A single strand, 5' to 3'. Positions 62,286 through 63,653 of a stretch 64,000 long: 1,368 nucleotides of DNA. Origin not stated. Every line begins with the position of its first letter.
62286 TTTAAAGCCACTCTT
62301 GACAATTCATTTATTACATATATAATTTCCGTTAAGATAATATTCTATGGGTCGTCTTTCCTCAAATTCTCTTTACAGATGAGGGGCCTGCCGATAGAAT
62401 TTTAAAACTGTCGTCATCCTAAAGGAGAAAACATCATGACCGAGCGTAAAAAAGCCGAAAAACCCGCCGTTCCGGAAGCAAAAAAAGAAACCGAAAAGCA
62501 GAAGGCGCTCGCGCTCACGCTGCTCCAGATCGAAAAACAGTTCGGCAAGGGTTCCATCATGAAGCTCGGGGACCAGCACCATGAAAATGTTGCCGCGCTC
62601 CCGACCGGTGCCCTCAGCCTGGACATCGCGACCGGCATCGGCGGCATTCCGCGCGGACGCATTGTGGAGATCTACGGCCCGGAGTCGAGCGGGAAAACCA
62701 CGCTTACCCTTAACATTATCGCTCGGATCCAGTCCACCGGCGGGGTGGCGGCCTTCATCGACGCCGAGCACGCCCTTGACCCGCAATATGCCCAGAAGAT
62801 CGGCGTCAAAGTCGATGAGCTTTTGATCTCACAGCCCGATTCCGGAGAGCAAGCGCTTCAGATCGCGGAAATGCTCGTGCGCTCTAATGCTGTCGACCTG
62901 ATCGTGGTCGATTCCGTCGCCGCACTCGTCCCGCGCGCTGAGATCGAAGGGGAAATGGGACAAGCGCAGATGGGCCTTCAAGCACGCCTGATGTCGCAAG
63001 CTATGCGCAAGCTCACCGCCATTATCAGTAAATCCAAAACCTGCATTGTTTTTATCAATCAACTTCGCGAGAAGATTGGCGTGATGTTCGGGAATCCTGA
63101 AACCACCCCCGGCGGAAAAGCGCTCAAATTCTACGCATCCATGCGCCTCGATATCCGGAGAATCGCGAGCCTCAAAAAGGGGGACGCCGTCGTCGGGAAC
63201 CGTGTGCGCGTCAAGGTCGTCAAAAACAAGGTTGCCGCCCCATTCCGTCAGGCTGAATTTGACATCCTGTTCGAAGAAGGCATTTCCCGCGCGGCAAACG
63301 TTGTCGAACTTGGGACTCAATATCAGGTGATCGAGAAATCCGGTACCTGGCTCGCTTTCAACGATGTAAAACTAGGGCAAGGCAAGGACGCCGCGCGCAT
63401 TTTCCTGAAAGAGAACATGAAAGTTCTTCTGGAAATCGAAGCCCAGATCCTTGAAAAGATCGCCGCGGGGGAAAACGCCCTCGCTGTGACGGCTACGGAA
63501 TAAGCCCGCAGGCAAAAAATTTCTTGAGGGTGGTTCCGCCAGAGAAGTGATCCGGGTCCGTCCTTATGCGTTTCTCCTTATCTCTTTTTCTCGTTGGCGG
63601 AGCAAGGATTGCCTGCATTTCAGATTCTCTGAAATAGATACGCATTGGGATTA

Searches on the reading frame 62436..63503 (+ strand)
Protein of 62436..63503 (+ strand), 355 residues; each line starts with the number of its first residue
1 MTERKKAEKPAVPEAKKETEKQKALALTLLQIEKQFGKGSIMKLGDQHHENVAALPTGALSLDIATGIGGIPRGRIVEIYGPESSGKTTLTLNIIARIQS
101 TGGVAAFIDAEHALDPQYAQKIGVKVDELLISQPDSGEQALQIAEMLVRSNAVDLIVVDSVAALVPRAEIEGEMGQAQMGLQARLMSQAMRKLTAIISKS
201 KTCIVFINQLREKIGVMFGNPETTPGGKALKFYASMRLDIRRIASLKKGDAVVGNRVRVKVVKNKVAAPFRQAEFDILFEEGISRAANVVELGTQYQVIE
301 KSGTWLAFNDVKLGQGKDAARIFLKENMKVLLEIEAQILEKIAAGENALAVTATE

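Call 28: search_protein_families(library=pfam, proteins=[window:62436-63503:+])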
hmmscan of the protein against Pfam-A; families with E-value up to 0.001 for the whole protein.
window:62436-63503:+ (355 aa): 8 families
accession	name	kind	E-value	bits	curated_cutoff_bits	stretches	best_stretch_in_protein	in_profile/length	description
PF00154.27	RecA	-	1.8e-138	460.7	27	1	23-284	1-262/262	recA bacterial DNA recombination protein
PF21096.2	RecA_C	-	7.4e-18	64.9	27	1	288-342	2-56/57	RecA C-terminal domain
PF08423.17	Rad51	-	1.7e-10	41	22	1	50-242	3-211/244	Rad51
PF01637.24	ATPase_2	-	1e-05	25.9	33.2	1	75-207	21-116/225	ATPase domain predominantly from Archaea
PF13481.12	AAA_25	-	0.00039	20.5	27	0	71-101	30-59/195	AAA domain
PF13479.12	AAA_24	-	0.00047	20.5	27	1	77-210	5-130/195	AAA domain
PF06745.19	ATPase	-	0.00053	19.9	26.6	1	56-111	2-57/231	KaiC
PF13191.12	AAA_16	-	0.00088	20.2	32.6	0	72-208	22-139/167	AAA ATPase domain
